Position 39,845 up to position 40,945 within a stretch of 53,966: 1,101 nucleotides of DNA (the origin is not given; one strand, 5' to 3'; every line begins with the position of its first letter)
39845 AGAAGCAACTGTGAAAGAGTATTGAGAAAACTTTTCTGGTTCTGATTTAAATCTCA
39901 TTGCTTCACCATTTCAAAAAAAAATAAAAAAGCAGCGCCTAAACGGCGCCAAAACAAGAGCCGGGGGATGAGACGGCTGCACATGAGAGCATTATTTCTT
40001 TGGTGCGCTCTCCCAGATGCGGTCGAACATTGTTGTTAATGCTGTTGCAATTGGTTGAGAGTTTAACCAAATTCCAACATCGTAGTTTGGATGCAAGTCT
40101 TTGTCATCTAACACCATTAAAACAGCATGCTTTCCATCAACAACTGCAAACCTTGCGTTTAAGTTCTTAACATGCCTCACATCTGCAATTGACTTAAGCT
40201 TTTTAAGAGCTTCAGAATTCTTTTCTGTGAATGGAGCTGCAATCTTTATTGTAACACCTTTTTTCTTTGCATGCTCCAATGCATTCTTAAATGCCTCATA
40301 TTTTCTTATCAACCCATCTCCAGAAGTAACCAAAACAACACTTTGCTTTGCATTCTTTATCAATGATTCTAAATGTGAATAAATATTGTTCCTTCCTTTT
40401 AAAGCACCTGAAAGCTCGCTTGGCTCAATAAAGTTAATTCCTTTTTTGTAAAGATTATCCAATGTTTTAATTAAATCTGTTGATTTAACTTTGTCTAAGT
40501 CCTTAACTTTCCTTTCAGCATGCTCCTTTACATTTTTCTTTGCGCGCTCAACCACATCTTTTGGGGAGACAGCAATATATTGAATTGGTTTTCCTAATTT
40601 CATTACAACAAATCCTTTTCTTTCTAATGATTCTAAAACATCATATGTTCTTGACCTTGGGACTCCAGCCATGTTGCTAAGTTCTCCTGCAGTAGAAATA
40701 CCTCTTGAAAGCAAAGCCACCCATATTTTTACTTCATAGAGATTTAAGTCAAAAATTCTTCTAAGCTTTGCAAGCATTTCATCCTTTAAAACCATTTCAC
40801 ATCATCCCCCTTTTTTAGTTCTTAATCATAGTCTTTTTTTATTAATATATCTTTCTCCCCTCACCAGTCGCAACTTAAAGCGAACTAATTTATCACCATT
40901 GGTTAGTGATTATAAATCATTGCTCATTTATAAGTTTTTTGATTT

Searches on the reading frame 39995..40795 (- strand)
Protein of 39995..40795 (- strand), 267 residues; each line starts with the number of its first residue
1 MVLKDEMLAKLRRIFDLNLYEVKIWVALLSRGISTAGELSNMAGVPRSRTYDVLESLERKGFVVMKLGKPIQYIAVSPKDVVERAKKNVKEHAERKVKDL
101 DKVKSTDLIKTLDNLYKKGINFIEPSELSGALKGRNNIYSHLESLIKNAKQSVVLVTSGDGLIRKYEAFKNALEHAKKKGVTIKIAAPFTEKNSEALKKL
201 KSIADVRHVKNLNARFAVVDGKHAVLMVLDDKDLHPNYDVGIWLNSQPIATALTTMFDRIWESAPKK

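Call 36: search_protein_families(library=pfam, proteins=[window:39995-40795:-], max_evalue=0.001)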
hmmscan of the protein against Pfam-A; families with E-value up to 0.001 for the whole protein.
window:39995-40795:- (267 aa): 6 families
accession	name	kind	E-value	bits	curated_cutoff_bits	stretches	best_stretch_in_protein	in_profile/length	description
PF01978.25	TrmB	-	6.9e-20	71.1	25.6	1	12-79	2-68/68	Sugar-specific transcriptional regulator TrmB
PF11495.14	Regulator_TrmB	-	1.4e-08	34.8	22.2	1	133-264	6-132/233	Archaeal transcriptional regulator TrmB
PF13091.12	PLDc_2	-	5.6e-05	23.4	27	1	144-261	3-132/132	PLD-like domain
PF00239.26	Resolvase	-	0.00011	22.8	23.3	1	123-188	37-101/145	Resolvase, N terminal domain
PF24217.1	DUF7436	-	0.00036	20.9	34.2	0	180-264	61-150/153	Family of unknown function (DUF7436)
PF09339.16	HTH_IclR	-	0.00071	19.7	22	0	35-63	20-48/52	IclR helix-turn-helix domain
